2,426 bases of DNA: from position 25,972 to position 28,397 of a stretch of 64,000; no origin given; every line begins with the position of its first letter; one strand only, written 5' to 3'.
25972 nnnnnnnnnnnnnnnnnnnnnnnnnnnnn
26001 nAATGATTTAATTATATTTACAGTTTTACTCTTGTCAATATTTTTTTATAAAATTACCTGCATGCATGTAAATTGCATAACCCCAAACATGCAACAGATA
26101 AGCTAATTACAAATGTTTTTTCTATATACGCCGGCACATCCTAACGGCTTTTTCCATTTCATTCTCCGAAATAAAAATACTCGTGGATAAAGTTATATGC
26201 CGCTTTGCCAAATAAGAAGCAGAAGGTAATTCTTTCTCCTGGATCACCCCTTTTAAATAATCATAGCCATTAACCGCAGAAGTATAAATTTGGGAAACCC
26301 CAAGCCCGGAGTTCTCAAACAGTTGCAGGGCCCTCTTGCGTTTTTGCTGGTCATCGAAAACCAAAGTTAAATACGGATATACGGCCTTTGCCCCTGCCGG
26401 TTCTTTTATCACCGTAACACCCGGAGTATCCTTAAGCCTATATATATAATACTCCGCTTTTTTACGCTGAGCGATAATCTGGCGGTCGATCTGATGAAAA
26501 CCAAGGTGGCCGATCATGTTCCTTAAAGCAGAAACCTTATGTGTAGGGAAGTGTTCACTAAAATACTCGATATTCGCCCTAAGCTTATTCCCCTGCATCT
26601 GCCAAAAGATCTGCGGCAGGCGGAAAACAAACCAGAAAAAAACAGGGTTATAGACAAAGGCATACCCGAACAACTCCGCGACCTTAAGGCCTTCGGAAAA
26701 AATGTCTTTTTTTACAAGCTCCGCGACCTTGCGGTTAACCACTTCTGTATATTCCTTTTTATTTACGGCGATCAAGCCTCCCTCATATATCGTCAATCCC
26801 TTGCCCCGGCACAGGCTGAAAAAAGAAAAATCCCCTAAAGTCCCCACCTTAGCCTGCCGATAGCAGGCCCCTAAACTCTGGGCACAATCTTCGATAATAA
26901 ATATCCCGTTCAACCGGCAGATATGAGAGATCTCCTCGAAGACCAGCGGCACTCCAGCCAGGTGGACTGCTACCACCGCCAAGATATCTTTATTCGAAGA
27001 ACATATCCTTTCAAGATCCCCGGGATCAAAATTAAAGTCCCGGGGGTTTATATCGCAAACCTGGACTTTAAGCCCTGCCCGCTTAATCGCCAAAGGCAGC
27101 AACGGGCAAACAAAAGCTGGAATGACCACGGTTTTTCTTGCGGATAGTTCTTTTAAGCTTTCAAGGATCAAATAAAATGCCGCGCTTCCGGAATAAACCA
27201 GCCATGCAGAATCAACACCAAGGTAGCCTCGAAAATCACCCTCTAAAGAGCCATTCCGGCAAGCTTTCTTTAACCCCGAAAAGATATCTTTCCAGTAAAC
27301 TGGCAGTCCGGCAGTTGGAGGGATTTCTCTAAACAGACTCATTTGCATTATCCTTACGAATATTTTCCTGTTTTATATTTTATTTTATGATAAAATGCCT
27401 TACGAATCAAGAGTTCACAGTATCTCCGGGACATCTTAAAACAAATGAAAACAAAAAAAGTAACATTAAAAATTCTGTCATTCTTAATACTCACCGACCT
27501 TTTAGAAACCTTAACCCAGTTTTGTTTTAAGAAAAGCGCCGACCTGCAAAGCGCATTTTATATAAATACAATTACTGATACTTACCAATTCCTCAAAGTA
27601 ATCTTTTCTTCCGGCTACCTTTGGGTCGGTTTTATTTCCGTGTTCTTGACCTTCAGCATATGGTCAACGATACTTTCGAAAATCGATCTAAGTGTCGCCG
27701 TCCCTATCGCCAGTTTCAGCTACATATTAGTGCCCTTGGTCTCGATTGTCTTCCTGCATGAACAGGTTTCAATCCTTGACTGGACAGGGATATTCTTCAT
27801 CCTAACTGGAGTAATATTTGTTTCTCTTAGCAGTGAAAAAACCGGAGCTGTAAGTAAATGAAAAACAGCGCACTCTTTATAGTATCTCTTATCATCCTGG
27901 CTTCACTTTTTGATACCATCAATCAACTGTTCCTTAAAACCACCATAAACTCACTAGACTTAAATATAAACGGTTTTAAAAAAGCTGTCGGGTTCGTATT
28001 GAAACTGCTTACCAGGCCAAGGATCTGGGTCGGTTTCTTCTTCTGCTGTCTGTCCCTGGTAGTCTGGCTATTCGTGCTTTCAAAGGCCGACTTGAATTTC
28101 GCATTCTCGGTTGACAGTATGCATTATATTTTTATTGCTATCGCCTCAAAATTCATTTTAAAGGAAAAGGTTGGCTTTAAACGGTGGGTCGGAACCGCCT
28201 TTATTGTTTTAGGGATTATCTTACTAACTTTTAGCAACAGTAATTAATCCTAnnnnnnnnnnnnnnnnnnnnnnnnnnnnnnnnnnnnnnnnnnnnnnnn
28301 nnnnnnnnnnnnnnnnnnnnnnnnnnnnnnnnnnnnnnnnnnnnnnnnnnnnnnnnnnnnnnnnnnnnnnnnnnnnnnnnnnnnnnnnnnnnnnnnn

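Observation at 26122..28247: DegT-family aminotransferase divergent from a coupled pair of ArnE/ArnF-like 4-TM transporters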

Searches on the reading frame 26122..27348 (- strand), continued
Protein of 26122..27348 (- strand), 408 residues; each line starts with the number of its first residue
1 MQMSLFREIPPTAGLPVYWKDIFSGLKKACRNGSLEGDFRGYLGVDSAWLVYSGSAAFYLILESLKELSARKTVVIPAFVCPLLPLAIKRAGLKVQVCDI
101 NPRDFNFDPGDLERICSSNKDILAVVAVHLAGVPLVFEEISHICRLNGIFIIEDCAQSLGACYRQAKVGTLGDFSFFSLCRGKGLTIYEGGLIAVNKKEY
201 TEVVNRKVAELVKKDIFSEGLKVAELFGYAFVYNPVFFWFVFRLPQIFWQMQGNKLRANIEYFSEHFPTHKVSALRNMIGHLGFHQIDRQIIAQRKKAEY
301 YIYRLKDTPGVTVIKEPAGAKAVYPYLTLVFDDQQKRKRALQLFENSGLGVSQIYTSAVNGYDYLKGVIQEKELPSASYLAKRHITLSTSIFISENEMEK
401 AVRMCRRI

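Call 86: search_solved_structures(query=L005:11315-12175:+, max_evalue=0.001)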
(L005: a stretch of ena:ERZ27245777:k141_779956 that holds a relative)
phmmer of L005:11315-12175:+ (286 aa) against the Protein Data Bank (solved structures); distinct sequences matched with E-value up to 0.001: 29.
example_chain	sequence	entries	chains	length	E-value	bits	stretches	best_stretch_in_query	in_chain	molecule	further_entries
5xks_A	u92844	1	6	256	2.4e-25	92.8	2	196-284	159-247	Thermostable monoacylglycerol lipase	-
7e0n_A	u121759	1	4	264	8.3e-24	87.8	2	196-284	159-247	Thermostable monoacylglycerol lipase,Lipase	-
4fbm_A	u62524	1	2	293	3.2e-23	85.9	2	194-284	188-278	LipS lipolytic enzyme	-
4fbl_A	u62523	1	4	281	3.4e-23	85.8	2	194-283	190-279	LipS lipolytic enzyme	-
4lhe_A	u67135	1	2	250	1.2e-22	84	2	27-121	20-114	Thermostable monoacylglycerol lipase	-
4ke9_A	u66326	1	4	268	1.6e-22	83.6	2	26-121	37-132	Thermostable monoacylglycerol lipase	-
3rli_A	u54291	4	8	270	1.6e-22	83.6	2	26-121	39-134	Thermostable monoacylglycerol lipase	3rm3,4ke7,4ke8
7e04_A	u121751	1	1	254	2.3e-22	83.1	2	196-284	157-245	Lipase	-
4ke6_A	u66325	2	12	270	7.9e-22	81.3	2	26-121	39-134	Thermostable monoacylglycerol lipase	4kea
4diu_A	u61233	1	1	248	5.5e-19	72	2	16-120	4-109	Engineered Protein PF00326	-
1tqh_A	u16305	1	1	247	7.1e-18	68.4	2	16-120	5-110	Carboxylesterase precursor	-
8ilt_A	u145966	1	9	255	9e-18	68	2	16-120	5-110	Carboxylesterase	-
1r1d_A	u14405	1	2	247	1.5e-17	67.3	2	16-120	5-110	Carboxylesterase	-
8ftp_A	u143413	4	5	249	2.8e-17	66.4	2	220-281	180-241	Alpha/beta fold hydrolase | Fluorophosphonate-binding serine hydrolase H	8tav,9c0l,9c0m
8g0n_A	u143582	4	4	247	2.6e-16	63.2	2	17-124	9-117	Fluorophosphonate-binding serine hydrolase I | Alpha/beta fold hydrolase | Serine aminopeptidase S33 domain-containing protein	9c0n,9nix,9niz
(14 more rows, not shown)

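Call 90: find_encoding_contigs(protein=P0252, flank=9000, max_places=1)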
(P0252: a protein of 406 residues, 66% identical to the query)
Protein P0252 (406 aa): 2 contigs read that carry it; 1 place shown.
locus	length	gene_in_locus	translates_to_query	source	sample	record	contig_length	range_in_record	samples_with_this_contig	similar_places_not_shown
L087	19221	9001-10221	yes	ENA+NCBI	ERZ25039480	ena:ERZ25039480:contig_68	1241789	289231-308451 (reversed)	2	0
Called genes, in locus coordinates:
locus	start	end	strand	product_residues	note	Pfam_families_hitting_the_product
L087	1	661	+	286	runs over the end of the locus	PF08478:POTRA_1, PF03799:FtsQ_DivIB_C (faint)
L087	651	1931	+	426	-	PF02491:SHS2_FTSA, PF06277:EutA (weak), PF11104:PilM_2 (weak), PF06723:MreB_Mbl, PF14450:FtsA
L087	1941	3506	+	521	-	-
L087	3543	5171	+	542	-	PF19864:Radical_SAM_N2, PF04055:Radical_SAM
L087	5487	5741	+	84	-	PF02416:TatA_B_E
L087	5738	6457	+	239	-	PF00702:Hydrolase (weak), PF06888:Put_Phosphatase, PF12710:HAD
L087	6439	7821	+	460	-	PF00202:Aminotran_3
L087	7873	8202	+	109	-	PF00892:EamA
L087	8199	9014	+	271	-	PF00561:Abhydrolase_1, PF12146:Hydrolase_4, PF12697:Abhydrolase_6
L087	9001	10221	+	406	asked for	PF01041:DegT_DnrJ_EryC1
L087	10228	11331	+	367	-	PF04339:FemAB_like, PF13480:Acetyltransf_6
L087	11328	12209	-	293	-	PF00491:Arginase (faint)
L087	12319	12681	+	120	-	-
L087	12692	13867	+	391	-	PF00512:HisKA, PF02518:HATPase_c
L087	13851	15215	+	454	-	PF00072:Response_reg, PF00158:Sigma54_activat, PF14532:Sigma54_activ_2, PF07724:AAA_2 (weak), PF07728:AAA_5, PF25601:AAA_lid_14, PF02954:HTH_8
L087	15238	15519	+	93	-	-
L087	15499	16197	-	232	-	PF01219:DAGK_prokar, PF01569:PAP2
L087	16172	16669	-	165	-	PF02130:YbeY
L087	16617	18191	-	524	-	PF07698:7TM-7TMR_HD, PF01966:HD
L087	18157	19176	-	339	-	PF02562:PhoH, PF13245:AAA_19 (faint), PF13604:AAA_30 (weak)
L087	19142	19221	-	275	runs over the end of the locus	PF05036:SPOR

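Call 91: find_encoding_contigs(protein=P0284, flank=9000, max_places=1)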
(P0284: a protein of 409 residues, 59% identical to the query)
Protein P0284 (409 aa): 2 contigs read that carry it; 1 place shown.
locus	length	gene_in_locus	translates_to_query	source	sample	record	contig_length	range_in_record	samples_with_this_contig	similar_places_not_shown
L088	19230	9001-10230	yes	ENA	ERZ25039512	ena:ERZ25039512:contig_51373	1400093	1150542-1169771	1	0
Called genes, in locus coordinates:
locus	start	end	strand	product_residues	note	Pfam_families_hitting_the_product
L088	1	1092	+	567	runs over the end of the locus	PF00343:Phosphorylase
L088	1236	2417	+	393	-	PF00512:HisKA, PF02518:HATPase_c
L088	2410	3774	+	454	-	PF00072:Response_reg, PF00158:Sigma54_activat, PF14532:Sigma54_activ_2, PF07724:AAA_2 (weak), PF07728:AAA_5, PF25601:AAA_lid_14, PF02954:HTH_8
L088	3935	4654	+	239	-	PF00702:Hydrolase, PF06888:Put_Phosphatase, PF12710:HAD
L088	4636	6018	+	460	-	PF00202:Aminotran_3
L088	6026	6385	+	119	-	PF00892:EamA (weak)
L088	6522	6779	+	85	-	PF00550:PP-binding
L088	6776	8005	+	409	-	PF00109:ketoacyl-synt, PF00108:Thiolase_N (weak), PF02801:Ketoacyl-synt_C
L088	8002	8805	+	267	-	PF00561:Abhydrolase_1, PF12146:Hydrolase_4, PF12697:Abhydrolase_6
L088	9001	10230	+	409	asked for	PF01041:DegT_DnrJ_EryC1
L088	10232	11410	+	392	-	PF04339:FemAB_like, PF13480:Acetyltransf_6 (faint)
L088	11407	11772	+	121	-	-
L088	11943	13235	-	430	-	PF00989:PAS, PF13188:PAS_8 (faint), PF08448:PAS_4 (weak), PF13426:PAS_9, PF08447:PAS_3, PF00990:GGDEF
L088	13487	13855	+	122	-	PF00190:Cupin_1 (weak), PF01050:MannoseP_isomer, PF02311:AraC_binding (weak), PF07883:Cupin_2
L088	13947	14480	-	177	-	PF01035:DNA_binding_1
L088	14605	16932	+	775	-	PF00912:Transgly, PF17092:PCB_OB, PF00905:Transpeptidase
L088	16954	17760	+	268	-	PF01261:AP_endonuc_2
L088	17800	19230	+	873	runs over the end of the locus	PF22973:GWD1_pHisD, PF01326:PPDK_N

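Call 97: list_cluster_members(proteins=[P0001, P0121])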
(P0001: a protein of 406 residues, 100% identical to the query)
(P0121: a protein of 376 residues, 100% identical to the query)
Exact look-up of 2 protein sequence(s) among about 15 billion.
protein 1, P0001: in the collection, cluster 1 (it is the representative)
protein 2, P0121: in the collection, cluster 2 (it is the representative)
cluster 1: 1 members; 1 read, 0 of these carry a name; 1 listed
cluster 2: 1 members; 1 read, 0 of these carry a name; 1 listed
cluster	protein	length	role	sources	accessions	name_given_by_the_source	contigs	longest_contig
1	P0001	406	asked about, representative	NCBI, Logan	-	-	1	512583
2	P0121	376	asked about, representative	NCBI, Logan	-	-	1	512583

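Call 98: find_encoding_contigs(protein=P0001, flank=1000, max_places=2)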
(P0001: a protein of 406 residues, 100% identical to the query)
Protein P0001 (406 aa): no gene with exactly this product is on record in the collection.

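Call 102: search_protein_families(library=pfam, proteins=[L048:9403-11133:-, L048:8400-9443:-, L048:7396-8403:-, L048:6665-7438:-, L048:5580-6668:-, L048:5045-5611:-, L008:18462-20102:+, L008:20256-20900:+], max_evalue=0.001)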
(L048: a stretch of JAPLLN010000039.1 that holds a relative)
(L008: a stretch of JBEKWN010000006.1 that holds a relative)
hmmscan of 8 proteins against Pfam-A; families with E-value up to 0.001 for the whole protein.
L048:9403-11133:- (576 aa): 4 families
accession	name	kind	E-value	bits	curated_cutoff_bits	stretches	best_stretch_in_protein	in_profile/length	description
PF02421.24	FeoB_N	-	2.7e-52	176.9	27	1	4-159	2-155/156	Ferrous iron transport protein B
PF07670.19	Gate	-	6e-35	120.3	29.6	2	294-389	2-103/104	Nucleoside recognition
PF01926.29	MMR_HSR1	-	1.4e-17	64.2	21.9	1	4-117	1-112/113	50S ribosome-binding GTPase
PF07664.17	FeoB_C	-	8.7e-10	38.6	26.6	1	397-444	3-52/54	Ferrous iron transport protein B C terminus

L048:8400-9443:- (347 aa): 3 families
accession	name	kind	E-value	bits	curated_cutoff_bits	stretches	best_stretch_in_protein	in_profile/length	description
PF18297.6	NFACT-R_2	-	3.6e-17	62.8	26.9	1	243-340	1-98/104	NFACT protein RNA binding domain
PF02568.20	ThiI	-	1.7e-08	34.7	20.5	1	15-161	4-144/197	Thiamine biosynthesis protein (ThiI)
PF03054.22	tRNA_Me_trans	-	3.8e-06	27.1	20.6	1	16-131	2-127/202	tRNA methyl transferase HUP domain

L048:7396-8403:- (335 aa): 1 family
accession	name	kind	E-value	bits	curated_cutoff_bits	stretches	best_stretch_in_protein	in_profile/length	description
PF04055.27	Radical_SAM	-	1.7e-24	87.3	29.5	1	79-231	4-162/166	Radical SAM superfamily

L048:6665-7438:- (257 aa): 2 families
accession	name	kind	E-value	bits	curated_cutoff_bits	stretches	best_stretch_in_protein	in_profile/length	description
PF01522.26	Polysacc_deac_1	-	5.9e-38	130.1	23.1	1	54-176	3-124/124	Polysaccharide deacetylase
PF03065.20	Glyco_hydro_57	-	3.5e-06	27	21.2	1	110-177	102-170/291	Glycosyl hydrolase family 57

L048:5580-6668:- (362 aa): 2 families
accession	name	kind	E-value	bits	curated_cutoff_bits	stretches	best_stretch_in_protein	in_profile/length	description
PF02366.24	PMT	-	6.6e-17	62.3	22.7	1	11-228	5-233/245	Dolichyl-phosphate-mannose-protein mannosyltransferase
PF13231.12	PMT_2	-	2.5e-14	54.2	26.1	1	65-226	2-158/160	Dolichyl-phosphate-mannose-protein mannosyltransferase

L048:5045-5611:- (188 aa): 0 families

L008:18462-20102:+ (546 aa): 2 families
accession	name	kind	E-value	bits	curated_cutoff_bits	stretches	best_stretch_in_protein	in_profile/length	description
PF13231.12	PMT_2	-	2.2e-24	86.9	26.1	1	75-235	2-160/160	Dolichyl-phosphate-mannose-protein mannosyltransferase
PF02366.24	PMT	-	9.6e-21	74.9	22.7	1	20-243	4-235/245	Dolichyl-phosphate-mannose-protein mannosyltransferase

L008:20256-20900:+ (214 aa): 4 families
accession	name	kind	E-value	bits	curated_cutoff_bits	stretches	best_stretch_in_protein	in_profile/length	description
PF13649.12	Methyltransf_25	-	7.1e-15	55.9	27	1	55-146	2-95/97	Methyltransferase domain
PF08241.18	Methyltransf_11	-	3.8e-13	50.3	21.2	1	55-146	1-89/95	Methyltransferase domain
PF08242.18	Methyltransf_12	-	1.2e-08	36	30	1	55-145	1-93/98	Methyltransferase domain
PF13847.12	Methyltransf_31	-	1.6e-06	28.3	27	1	54-165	7-122/145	Methyltransferase domain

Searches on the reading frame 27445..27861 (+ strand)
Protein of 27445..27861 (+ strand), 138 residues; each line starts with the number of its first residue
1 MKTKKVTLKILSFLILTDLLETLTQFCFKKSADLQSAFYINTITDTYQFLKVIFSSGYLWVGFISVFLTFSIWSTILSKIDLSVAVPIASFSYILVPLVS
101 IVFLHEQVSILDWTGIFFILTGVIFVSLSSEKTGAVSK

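Call 5: search_protein_families(library=pfam, proteins=[window:27445-27861:+], max_evalue=0.01)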
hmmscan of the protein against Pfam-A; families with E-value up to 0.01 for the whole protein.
window:27445-27861:+ (138 aa): 2 families
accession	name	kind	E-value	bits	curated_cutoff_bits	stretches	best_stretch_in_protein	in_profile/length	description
PF00892.27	EamA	-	2.8e-08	34.6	28.2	1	58-127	65-134/135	EamA-like transporter family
PF10639.15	TMEM234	-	0.0047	17.4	30.1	1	51-126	36-112/113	Putative transmembrane family 234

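Call 6: search_protein_families(library=ncbifam, proteins=[window:27445-27861:+], max_evalue=0.01)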
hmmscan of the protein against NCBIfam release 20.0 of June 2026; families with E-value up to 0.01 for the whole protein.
window:27445-27861:+ (138 aa): 6 families
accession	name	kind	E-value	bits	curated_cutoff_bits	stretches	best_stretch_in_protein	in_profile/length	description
NF011625.2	PRK15051.1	equivalog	7.5e-09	35.8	92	1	58-126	37-107/111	4-amino-4-deoxy-L-arabinose-phosphoundecaprenol flippase subunit ArnE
NF002816.2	PRK02971.1-2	equivalog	5.2e-08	33.4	99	1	54-128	42-118/120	4-amino-4-deoxy-L-arabinose-phosphoundecaprenol flippase subunit ArnF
TIGR00950.1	2A78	equivalog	6.1e-06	25.8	230.2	1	58-124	198-264/264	carboxylate/amino acid/amine transporter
TIGR03340.1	phn_DUF6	hypoth_equivalog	7.8e-05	22.5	288.15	1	74-132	81-139/281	phosphonate utilization associated putative membrane protein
NF007934.1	PRK10650.1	equivalog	0.0013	19.2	103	1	28-128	6-108/109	multidrug/spermidine efflux SMR transporter subunit MdtI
NF008523.0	PRK11453.1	equivalog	0.0026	17.4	472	1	50-124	209-283/299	O-acetylserine/cysteine exporter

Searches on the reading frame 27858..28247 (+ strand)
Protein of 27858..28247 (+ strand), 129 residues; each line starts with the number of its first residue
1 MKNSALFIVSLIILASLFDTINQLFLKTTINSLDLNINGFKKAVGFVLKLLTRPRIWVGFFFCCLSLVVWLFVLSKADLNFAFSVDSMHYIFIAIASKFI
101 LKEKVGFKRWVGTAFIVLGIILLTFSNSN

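Call 5: search_protein_families(library=pfam, proteins=[window:27858-28247:+], max_evalue=0.01)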
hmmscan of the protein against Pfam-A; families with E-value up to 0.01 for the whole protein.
window:27858-28247:+ (129 aa): 3 families
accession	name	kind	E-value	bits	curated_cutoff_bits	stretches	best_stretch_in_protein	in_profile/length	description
PF00892.27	EamA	-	2.1e-07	31.7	28.2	1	54-124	59-134/135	EamA-like transporter family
PF10639.15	TMEM234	-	2.9e-06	27.8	30.1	1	25-123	14-112/113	Putative transmembrane family 234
PF03151.22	TPT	-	7.1e-05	22.8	30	1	64-125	76-137/291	Triose-phosphate Transporter family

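Call 6: search_protein_families(library=ncbifam, proteins=[window:27858-28247:+], max_evalue=0.01)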
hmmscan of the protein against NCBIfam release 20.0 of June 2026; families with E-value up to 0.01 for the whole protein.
window:27858-28247:+ (129 aa): 3 families
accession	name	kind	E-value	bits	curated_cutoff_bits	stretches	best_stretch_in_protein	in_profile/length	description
NF011625.2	PRK15051.1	equivalog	9.1e-12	45.2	92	1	56-124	38-108/111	4-amino-4-deoxy-L-arabinose-phosphoundecaprenol flippase subunit ArnE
NF002816.2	PRK02971.1-2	equivalog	6.3e-10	39.6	99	1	18-124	9-117/120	4-amino-4-deoxy-L-arabinose-phosphoundecaprenol flippase subunit ArnF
TIGR03340.1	phn_DUF6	hypoth_equivalog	0.00012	21.8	288.15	1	74-127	84-137/281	phosphonate utilization associated putative membrane protein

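Call 37: search_solved_structures(query=A4, max_evalue=10)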
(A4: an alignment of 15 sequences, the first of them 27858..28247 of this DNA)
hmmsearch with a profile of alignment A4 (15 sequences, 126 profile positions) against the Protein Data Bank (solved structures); distinct sequences matched with E-value up to 10: 4.
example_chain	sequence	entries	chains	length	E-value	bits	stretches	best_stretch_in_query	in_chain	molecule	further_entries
9gry_A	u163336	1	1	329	0.27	14.7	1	90-120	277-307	human SLC35B1-Q113F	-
9grz_B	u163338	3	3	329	0.34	14.3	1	90-120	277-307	Solute carrier family 35 member B1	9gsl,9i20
9gs3_B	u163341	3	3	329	0.35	14.3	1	90-120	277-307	SLC35B1-E33A inward facing conformation | Solute carrier family 35 member B1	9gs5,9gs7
5y78_A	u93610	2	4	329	5.3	10.4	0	72-122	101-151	Putative hexose phosphate translocator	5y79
